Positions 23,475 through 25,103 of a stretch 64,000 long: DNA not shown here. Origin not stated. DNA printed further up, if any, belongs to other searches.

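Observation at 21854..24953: Accessory cluster: two tandem divergent SAM-methyltransferase-like paralogs facing an uncharacterised 443-aa protein that has a second copy 37 kb away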

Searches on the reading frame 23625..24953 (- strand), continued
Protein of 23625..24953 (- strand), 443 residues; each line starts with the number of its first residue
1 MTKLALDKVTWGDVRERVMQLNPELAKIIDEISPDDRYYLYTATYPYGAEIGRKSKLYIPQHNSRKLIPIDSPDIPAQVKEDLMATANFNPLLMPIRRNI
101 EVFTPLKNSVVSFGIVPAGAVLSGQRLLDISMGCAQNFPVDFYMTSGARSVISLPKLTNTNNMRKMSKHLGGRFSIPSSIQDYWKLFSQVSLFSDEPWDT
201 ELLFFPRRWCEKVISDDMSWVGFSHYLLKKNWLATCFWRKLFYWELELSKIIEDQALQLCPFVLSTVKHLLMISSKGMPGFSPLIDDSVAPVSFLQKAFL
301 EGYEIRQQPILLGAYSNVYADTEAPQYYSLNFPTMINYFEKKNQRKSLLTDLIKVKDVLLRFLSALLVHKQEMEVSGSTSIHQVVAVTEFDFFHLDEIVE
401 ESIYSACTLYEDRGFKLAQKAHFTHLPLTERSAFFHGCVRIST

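Call 29: find_related_loci(query=A3, collection=genome_contigs, flank=8000)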
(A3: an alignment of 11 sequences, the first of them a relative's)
Query A3 (444 aa) in genome_contigs; peptide patterns used: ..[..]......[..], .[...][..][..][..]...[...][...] (x = any residue, [..] = any of these).
53 stretches matched a pattern; 34 encode a relative of the query (tblastn E <= 1e-3); 34 distinct loci.
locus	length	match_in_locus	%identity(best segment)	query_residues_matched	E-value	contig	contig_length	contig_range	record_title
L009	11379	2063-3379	70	6-444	0e+0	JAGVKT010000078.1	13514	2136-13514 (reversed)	MAG: Gammaproteobacteria bacterium isolate SW_10 c_000000036168, whole genome shotgun sequence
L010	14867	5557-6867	63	6-443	0e+0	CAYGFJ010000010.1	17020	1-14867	MAG TPA_asm: uncultured Francisellaceae bacterium isolate ERP113451_co1_193 genome assembly, contig: NODE_3900_length_17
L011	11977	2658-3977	57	5-443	1e-168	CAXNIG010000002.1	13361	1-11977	MAG: Pseudomonadota bacterium isolate TE-11nov19-300 genome assembly, contig: TE-11nov19-C7768, whole genome shotgun seq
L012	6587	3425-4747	51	5-444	7e-169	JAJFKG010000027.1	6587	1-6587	MAG: Gammaproteobacteria bacterium isolate OFTM122 OFTM122_26, whole genome shotgun sequence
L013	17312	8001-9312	72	5-444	0e+0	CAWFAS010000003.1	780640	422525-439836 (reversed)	MAG: uncultured Gammaproteobacteria bacterium isolate MFD09286.bin.1.170 genome assembly, contig: contig_62065, whole ge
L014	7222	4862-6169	45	5-443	2e-131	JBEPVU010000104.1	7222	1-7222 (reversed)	MAG: Gammaproteobacteria bacterium isolate 22E.semibin_refined.170 NODE_10239_length_7222_cov_5.742849, whole genome sho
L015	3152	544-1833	44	9-443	8e-130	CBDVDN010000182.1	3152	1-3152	MAG TPA_asm: uncultured Gammaproteobacteria bacterium isolate SRR21487743_concoct_154 genome assembly, contig: ERZ257484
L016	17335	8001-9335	42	1-444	5e-123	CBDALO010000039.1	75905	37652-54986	MAG: Gammaproteobacteria bacterium isolate ba994070-c694-4bb2-8940-16d7955cffe9 genome assembly, contig: contig_39, whol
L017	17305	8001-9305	43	5-443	9e-123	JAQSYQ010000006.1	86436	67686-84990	MAG: Gammaproteobacteria bacterium isolate L_E1_T20_B_bin.24 scaffold_323, whole genome shotgun sequence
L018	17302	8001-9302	42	5-442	2e-120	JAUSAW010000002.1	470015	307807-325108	MAG: Gammaproteobacteria bacterium isolate E6_metabat.bin.18 E6_k141_356557, whole genome shotgun sequence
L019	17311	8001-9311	41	9-444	2e-120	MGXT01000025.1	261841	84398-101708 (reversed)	MAG: Gammaproteobacteria bacterium RIFCSPHIGHO2_12_FULL_35_23 rifcsphigho2_12_scaffold_82, whole genome shotgun sequence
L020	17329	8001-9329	41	6-443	4e-120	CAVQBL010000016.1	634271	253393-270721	MAG: uncultured Gammaproteobacteria bacterium isolate MFD01633.bin.1.46 genome assembly, contig: contig_4946, whole geno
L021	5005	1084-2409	41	2-443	3e-118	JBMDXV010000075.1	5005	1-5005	MAG: Gammaproteobacteria bacterium isolate FCentRs1_19 FCentRs1_contig75, whole genome shotgun sequence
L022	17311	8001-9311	40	5-441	9e-113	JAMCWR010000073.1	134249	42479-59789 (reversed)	MAG: Gammaproteobacteria bacterium isolate FK_Sedi_B_Bin.52 NODE_153_length_134249_cov_6.435, whole genome shotgun seque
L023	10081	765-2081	36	8-443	2e-102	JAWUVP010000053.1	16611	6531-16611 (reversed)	MAG: Gammaproteobacteria bacterium isolate HBSea_ice_MAG142 BAT.142_31839_flag=0_multi=29.0000_len=16611, whole genome s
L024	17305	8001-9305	37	8-443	6e-102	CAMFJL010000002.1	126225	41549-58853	MAG: uncultured Legionellales bacterium isolate SRR12456173_bin.9_metaWRAP_v1.3_MAG genome assembly, contig: ERZ12289974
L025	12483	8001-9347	36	2-443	2e-99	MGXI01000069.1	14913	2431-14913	MAG: Gammaproteobacteria bacterium GWF2_41_13 gwf2_scaffold_8294, whole genome shotgun sequence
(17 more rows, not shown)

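Call 37: search_protein_families(library=pfam, proteins=[L004:9337-10041:-, L019:9323-10009:-, L024:9310-9966:-, L004:6523-7920:-, L001:6425-7861:-, L004:5562-6317:-, L001:9356-10105:+], max_evalue=0.01)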
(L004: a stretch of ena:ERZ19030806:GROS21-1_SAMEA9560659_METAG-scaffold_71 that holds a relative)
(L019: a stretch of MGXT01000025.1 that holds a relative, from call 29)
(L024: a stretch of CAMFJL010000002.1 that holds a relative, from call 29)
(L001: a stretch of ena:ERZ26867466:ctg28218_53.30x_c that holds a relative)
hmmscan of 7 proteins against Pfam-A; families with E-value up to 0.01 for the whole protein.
L004:9337-10041:- (234 aa): 7 families
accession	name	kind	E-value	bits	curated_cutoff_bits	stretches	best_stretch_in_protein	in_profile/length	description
PF13649.12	Methyltransf_25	-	2.4e-12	47.8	27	1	64-160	1-97/97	Methyltransferase domain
PF08241.18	Methyltransf_11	-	3.2e-08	34.5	21.2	1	65-164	1-95/95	Methyltransferase domain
PF05891.18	Methyltransf_PK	-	1.3e-07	31.8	27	1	60-164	55-159/218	AdoMet dependent proline di-methyltransferase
PF13847.12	Methyltransf_31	-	1e-05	25.7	27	1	60-165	3-110/145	Methyltransferase domain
PF08242.18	Methyltransf_12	-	1.4e-05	26.2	30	1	65-162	1-98/98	Methyltransferase domain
PF00398.26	RrnaAD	-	9e-05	22.1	24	1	60-122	30-90/263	Ribosomal RNA adenine dimethylase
PF13489.12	Methyltransf_23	-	0.001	19.3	27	1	56-166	18-118/164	Methyltransferase domain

L019:9323-10009:- (228 aa): 6 families
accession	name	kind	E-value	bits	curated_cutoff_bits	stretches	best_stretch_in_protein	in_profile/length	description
PF13649.12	Methyltransf_25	-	3.1e-07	31.4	27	1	59-152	1-97/97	Methyltransferase domain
PF08242.18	Methyltransf_12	-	0.00054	21.1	30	1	60-153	1-97/98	Methyltransferase domain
PF05401.17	NodS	-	0.00061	20.1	24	1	56-158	44-146/201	Nodulation protein S (NodS)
PF08241.18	Methyltransf_11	-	0.001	20.1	21.2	1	60-156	1-95/95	Methyltransferase domain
PF05891.18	Methyltransf_PK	-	0.0017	18.4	27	1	54-155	54-158/218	AdoMet dependent proline di-methyltransferase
PF13489.12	Methyltransf_23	-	0.0046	17.1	27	0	51-188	18-145/164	Methyltransferase domain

L024:9310-9966:- (218 aa): 8 families
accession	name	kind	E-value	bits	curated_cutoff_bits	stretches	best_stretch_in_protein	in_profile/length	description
PF13649.12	Methyltransf_25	-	1.8e-08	35.4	27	1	50-143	1-97/97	Methyltransferase domain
PF02353.26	CMAS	-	1.3e-06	28.4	27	1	44-196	60-211/273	Mycolic acid cyclopropane synthetase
PF13489.12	Methyltransf_23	-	9.8e-06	25.8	27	1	44-186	20-150/164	Methyltransferase domain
PF13847.12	Methyltransf_31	-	1e-05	25.7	27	1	46-151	3-113/145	Methyltransferase domain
PF08241.18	Methyltransf_11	-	1.2e-05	26.2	21.2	1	51-147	1-95/95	Methyltransferase domain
PF08242.18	Methyltransf_12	-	2.2e-05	25.5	30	1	51-145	1-98/98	Methyltransferase domain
PF05891.18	Methyltransf_PK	-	4.8e-05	23.4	27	1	46-148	55-160/218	AdoMet dependent proline di-methyltransferase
PF05175.20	MTS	-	0.0098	16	23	0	38-104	22-93/170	Methyltransferase small domain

L004:6523-7920:- (465 aa): 2 families
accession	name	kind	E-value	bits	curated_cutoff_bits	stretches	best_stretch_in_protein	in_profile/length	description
PF00854.27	PTR2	-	5.1e-28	98.5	27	1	76-420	2-378/392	POT family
PF07690.21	MFS_1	-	9.6e-14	51.5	33.4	1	22-331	10-302/347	Major Facilitator Superfamily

L001:6425-7861:- (478 aa): 2 families
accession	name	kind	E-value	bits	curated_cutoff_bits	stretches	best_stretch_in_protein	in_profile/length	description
PF00854.27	PTR2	-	1.9e-58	198.7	27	1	77-436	2-384/392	POT family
PF07690.21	MFS_1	-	6.3e-24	85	33.4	2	22-283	9-291/347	Major Facilitator Superfamily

L004:5562-6317:- (251 aa): 2 families
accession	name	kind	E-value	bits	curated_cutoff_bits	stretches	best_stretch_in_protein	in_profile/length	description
PF00072.30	Response_reg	-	1.5e-20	73.8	30.2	1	29-133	1-106/111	Response regulator receiver domain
PF00196.25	GerE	-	1.1e-05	25.4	23.5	1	180-224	11-55/57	Bacterial regulatory proteins, luxR family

L001:9356-10105:+ (249 aa): 1 family
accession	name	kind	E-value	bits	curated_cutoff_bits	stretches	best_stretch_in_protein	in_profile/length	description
PF14518.11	Haem_oxygenas_2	-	6.2e-08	33.1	28.9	1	85-239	32-176/177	Iron-containing redox enzyme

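Call 41: find_homologous_proteins(query=A4, max_evalue=0.00001)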
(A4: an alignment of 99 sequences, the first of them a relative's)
Query A4 (99 sequences) (443 aa, profile of the alignment): 30 proteins with E <= 0.00001 among 7830 candidates.
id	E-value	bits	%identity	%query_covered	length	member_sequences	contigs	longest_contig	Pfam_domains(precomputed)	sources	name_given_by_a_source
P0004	3.9e-181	621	31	100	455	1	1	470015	-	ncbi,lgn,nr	ncbi:MAG: hypothetical protein Q7V63_01605 [Gammaproteobacteria bacterium]|nr:hypothetical protein [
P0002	1.2e-179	616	33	100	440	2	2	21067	-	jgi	jgi:hypothetical protein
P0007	7.6e-179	613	32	98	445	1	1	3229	-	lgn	-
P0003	1.3e-177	609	32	100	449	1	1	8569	-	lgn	-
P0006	1.6e-177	609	31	100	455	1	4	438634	-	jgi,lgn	-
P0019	3.4e-175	601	30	100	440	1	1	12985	-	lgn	-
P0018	1.7e-174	599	31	100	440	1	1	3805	-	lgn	-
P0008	1.6e-173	596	32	99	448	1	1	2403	-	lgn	-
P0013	1.8e-172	592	30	100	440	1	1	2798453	-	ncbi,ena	-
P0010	4.8e-169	581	30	99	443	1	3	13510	-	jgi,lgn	jgi:hypothetical protein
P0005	3.8e-168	578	31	99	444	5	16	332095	-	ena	-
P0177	2.2e-167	575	32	100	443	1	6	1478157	-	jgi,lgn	jgi:hypothetical protein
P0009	5.1e-167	574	33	99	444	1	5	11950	-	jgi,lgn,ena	-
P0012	6.1e-167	574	31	100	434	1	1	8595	-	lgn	-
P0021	6.6e-167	574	27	99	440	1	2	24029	-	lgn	-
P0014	1.4e-166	573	30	99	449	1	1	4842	-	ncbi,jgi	jgi:hypothetical protein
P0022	1.7e-151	523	27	99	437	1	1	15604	-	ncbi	-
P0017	1.2e-147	510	30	100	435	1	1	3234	-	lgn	-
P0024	3.4e-146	506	27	99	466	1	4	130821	-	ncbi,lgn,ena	-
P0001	4.5e-122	426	100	100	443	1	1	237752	-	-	-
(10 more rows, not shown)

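Call 44: search_protein_families(library=ncbifam, proteins=[L004:9337-10041:-, L019:9323-10009:-, L024:9310-9966:-, L025:9354-10070:-, L004:6523-7920:-, L001:6425-7861:-, L001:10242-11462:+, L001:9356-10105:+, L004:1448-2620:+, L004:4235-5341:-], max_evalue=0.001)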
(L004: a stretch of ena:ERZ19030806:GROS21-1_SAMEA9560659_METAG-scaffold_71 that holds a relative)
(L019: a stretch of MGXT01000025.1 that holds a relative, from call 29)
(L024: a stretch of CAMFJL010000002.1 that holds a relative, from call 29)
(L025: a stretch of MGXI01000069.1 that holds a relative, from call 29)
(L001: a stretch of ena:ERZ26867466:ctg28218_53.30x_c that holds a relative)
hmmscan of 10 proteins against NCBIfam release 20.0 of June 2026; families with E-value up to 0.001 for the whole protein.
L004:9337-10041:- (234 aa): 10 families
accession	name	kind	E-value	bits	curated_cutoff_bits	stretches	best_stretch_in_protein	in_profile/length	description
NF041820.1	daptide_MTase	equivalog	8.6e-11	41.8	175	1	61-170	37-148/243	daptide-type RiPP biosynthesis methyltransferase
NF012223.0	erm_F_23S_MT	exception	7e-08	32.1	575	1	57-169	30-136/266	23S rRNA (adenine(2058)-N(6))-methyltransferase Erm(F)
NF043040.1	corrin_prot_MT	hypoth_equivalog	8.5e-08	31.9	180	1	59-164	40-147/216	corrinoid protein-associated methyltransferase CpaM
TIGR02072.1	BioC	equivalog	1.1e-05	25.4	184.95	1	59-165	33-133/244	malonyl-ACP O-methyltransferase BioC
NF000499.2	Erm23S_rRNA_broad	equivalog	1.4e-05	24.6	212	1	59-129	22-90/244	23S ribosomal RNA methyltransferase Erm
NF041675.1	sarc_dimgly_tmase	equivalog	3.3e-05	24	550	1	62-164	68-169/278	sarcosine/dimethylglycine N-methyltransferase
NF041658.1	ornithlipidmtase_OlsG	equivalog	6.9e-05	22.7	350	1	56-162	36-147/191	ornithine lipid N-methyltransferase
NF011650.0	PRK15068.1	equivalog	0.0001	21.3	209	1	54-220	114-276/324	tRNA 5-methoxyuridine(34)/uridine 5-oxyacetic acid(34) synthase CmoB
TIGR02469.1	CbiT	equivalog_domain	0.00018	21.8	78.3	1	60-167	19-123/124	precorrin-6Y C5,15-methyltransferase (decarboxylating) subunit CbiT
TIGR00452.1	TIGR00452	equivalog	0.00048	19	275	1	62-220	119-270/316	tRNA 5-methoxyuridine(34)/uridine 5-oxyacetic acid(34) synthase CmoB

L019:9323-10009:- (228 aa): 6 families
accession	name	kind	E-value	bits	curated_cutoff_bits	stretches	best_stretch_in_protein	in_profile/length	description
TIGR02072.1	BioC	equivalog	1.8e-07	31.2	184.95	1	50-159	28-135/244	malonyl-ACP O-methyltransferase BioC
NF000499.2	Erm23S_rRNA_broad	equivalog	1e-05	25.1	212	1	53-118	21-86/244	23S ribosomal RNA methyltransferase Erm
TIGR03587.1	Pse_Me-ase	hypoth_equivalog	6.8e-05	23.1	112.05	1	51-178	39-163/204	pseudaminic acid biosynthesis-associated methylase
TIGR02081.1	metW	equivalog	0.00012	21.7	189.5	1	45-123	3-80/194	methionine biosynthesis protein MetW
NF041820.1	daptide_MTase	equivalog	0.00014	21.5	175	1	49-172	30-158/243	daptide-type RiPP biosynthesis methyltransferase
TIGR00755.1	ksgA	equivalog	0.00044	19.6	171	1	53-119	27-93/256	16S rRNA (adenine(1518)-N(6)/adenine(1519)-N(6))-dimethyltransferase RsmA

L024:9310-9966:- (218 aa): 10 families
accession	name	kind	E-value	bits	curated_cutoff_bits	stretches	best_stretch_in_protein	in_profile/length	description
NF041820.1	daptide_MTase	equivalog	2.9e-07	30.2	175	1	25-180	15-170/243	daptide-type RiPP biosynthesis methyltransferase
TIGR02072.1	BioC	equivalog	9.1e-07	28.9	184.95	1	23-154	7-140/244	malonyl-ACP O-methyltransferase BioC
NF041658.1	ornithlipidmtase_OlsG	equivalog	3.8e-06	26.8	350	1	47-146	41-148/191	ornithine lipid N-methyltransferase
NF000499.2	Erm23S_rRNA_broad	equivalog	1.9e-05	24.2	212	1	47-105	24-82/244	23S ribosomal RNA methyltransferase Erm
NF040539.1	AST_met_ArsM_2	exception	6.6e-05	22.9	240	1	46-170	56-185/262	putative arsinothricin biosynthesis methyltransferase ArsM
NF040660.1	mycolic_MTase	equivalog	0.00011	21.9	390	1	37-192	51-213/283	cyclopropane mycolic acid synthase family methyltransferase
NF043040.1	corrin_prot_MT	hypoth_equivalog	0.00013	21.4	180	1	40-147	35-147/216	corrinoid protein-associated methyltransferase CpaM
NF008686.0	PRK11705.1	equivalog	0.00035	19.7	400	1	46-191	167-302/383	cyclopropane fatty acyl phospholipid synthase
TIGR00755.1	ksgA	equivalog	0.00051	19.4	171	1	47-106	30-89/256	16S rRNA (adenine(1518)-N(6)/adenine(1519)-N(6))-dimethyltransferase RsmA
TIGR02469.1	CbiT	equivalog_domain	0.00066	19.9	78.3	0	40-148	12-121/124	precorrin-6Y C5,15-methyltransferase (decarboxylating) subunit CbiT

L025:9354-10070:- (238 aa): 9 families
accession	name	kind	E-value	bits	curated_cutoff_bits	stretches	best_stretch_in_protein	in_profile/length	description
NF043040.1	corrin_prot_MT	hypoth_equivalog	3.2e-07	30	180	1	56-167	33-148/216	corrinoid protein-associated methyltransferase CpaM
NF041658.1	ornithlipidmtase_OlsG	equivalog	1.4e-06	28.2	350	1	65-162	41-145/191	ornithine lipid N-methyltransferase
NF041820.1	daptide_MTase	equivalog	2.5e-06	27.1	175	1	65-176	37-152/243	daptide-type RiPP biosynthesis methyltransferase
NF000499.2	Erm23S_rRNA_broad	equivalog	1.9e-05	24.2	212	1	64-123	23-81/244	23S ribosomal RNA methyltransferase Erm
TIGR00755.1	ksgA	equivalog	3.7e-05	23.2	171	1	63-123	28-87/256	16S rRNA (adenine(1518)-N(6)/adenine(1519)-N(6))-dimethyltransferase RsmA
TIGR02072.1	BioC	equivalog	6.2e-05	22.9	184.95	1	63-173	33-139/244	malonyl-ACP O-methyltransferase BioC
TIGR02469.1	CbiT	equivalog_domain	9.3e-05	22.7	78.3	1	64-167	19-121/124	precorrin-6Y C5,15-methyltransferase (decarboxylating) subunit CbiT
TIGR04371.1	methyltran_NanM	subfamily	0.00011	21.9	44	1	32-94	124-179/273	putative sugar O-methyltransferase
NF011486.0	PRK14896.1-1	equivalog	0.00012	21.3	450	1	65-113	50-100/284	16S ribosomal RNA methyltransferase A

L004:6523-7920:- (465 aa): 6 families
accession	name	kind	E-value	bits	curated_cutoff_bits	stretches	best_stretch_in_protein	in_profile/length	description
TIGR00924.1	yjdL_sub1_fam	subfamily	6.9e-58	196.8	130.2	1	3-462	5-473/475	oligopeptide:H+ symporter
NF007137.0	PRK09584.1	equivalog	2.8e-41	141.8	728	1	2-464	15-485/500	dipeptide/tripeptide permease DtpA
NF012006.0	PRK15462.1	subfamily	1.3e-39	136.2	623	1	5-420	6-436/493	dipeptide permease DtpD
NF007575.0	PRK10207.1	equivalog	3.5e-38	131.6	856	1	1-464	7-482/489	dipeptide/tripeptide permease DtpB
TIGR00926.1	2A1704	subfamily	2.4e-13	49.4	821.6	1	7-112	2-109/671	oligopeptide:H+ symporter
TIGR00880.1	2_A_01_02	superfamily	0.0001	22.4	131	1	61-184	11-138/141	multidrug resistance protein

L001:6425-7861:- (478 aa): 6 families
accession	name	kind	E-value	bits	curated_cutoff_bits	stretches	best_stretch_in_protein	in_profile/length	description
NF007137.0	PRK09584.1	equivalog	1.8e-96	323.9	728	1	2-474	14-484/500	dipeptide/tripeptide permease DtpA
TIGR00924.1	yjdL_sub1_fam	subfamily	9.1e-93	311.8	130.2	1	5-474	6-473/475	oligopeptide:H+ symporter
NF007575.0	PRK10207.1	equivalog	5.3e-86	289.3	856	1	4-476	9-483/489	dipeptide/tripeptide permease DtpB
NF012006.0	PRK15462.1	subfamily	1e-66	225.6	623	1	4-443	4-449/493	dipeptide permease DtpD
TIGR00926.1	2A1704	subfamily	9.5e-27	93.7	821.6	2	8-162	2-165/671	oligopeptide:H+ symporter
TIGR00880.1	2_A_01_02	superfamily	9.8e-08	32.2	131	1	50-182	3-133/141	multidrug resistance protein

L001:10242-11462:+ (406 aa): 30 families (the best 25 are shown)
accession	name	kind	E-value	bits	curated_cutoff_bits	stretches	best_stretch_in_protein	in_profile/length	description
NF002563.0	PRK02186.1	subfamily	7e-52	176.8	625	1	4-400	5-389/890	argininosuccinate lyase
NF005543.0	PRK07206.1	subfamily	8.5e-32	110.3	302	1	1-393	2-398/416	hypothetical protein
NF041595.1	dap_A_syn_DdaF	equivalog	4.5e-18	65.2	840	1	4-291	10-295/424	dapdiamide A synthase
NF009404.0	PRK12767.1-3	equivalog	1.1e-12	47.5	316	1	38-225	48-229/344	carbamoyl phosphate synthase-like protein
NF053745.1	AAntcapLigBacD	equivalog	1.4e-10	40.2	850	1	75-309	101-349/471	alanine--anticapsin ligase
NF002378.0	PRK01372.1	subfamily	2.6e-10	39.5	243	1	110-221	100-200/305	D-alanine--D-alanine ligase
NF009406.0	PRK12767.1-5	equivalog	3.4e-09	36.2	271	1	38-223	50-213/327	carbamoyl phosphate synthase-like protein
NF010623.0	PRK14016.1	subfamily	4.6e-09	35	877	1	109-205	213-301/871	cyanophycin synthetase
NF009402.0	PRK12767.1-1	equivalog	1e-08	34.4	218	1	25-290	28-278/329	carbamoyl phosphate synthase-like protein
TIGR02068.2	cya_phycin_syn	equivalog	1.3e-08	33.4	850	1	106-205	209-300/862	cyanophycin synthetase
TIGR02144.1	LysX_arch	equivalog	6.9e-08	31.9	275.6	1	106-203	83-175/281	lysine biosynthesis protein LysX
TIGR01205.1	D_ala_D_alaTIGR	subfamily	1.2e-07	31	245.65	1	110-224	106-216/318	D-alanine--D-alanine ligase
TIGR03909.1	pyrrolys_PylC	equivalog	1.4e-07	30.6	248.3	1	143-315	122-279/374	3-methylornithine--L-lysine ligase PylC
NF009405.0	PRK12767.1-4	equivalog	1.6e-07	30.6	390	1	109-290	111-268/320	carbamoyl phosphate synthase-like protein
NF002527.0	PRK01966.1-3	equivalog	2.1e-07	30.5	310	1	110-230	118-232/332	D-alanine--D-alanine ligase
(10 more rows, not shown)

L001:9356-10105:+ (249 aa): 2 families
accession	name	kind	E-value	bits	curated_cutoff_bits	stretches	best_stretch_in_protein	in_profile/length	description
NF042919.1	ChlAlygly_Syn_BesC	equivalog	9.3e-06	25.3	500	1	11-239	43-242/257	4-chloro-allylglycine synthase BesC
TIGR04305.1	fol_rel_CADD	subfamily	7.2e-05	22.5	200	1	102-243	76-207/212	CADD family putative folate metabolism protein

L004:1448-2620:+ (390 aa): 3 families
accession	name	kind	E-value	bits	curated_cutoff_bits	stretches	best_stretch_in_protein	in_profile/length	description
NF046058.1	NagK_SO3507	equivalog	5.7e-12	45.7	370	1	89-358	6-269/295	N-acetylglucosamine kinase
TIGR02607.1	antidote_HigA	equivalog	5.7e-05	22.9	47.7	1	18-61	16-59/81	HigA family addiction module antitoxin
NF003162.0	PRK04140.1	equivalog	0.00035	19.7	263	1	9-111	126-227/317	transcriptional regulator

L004:4235-5341:- (368 aa): 0 families
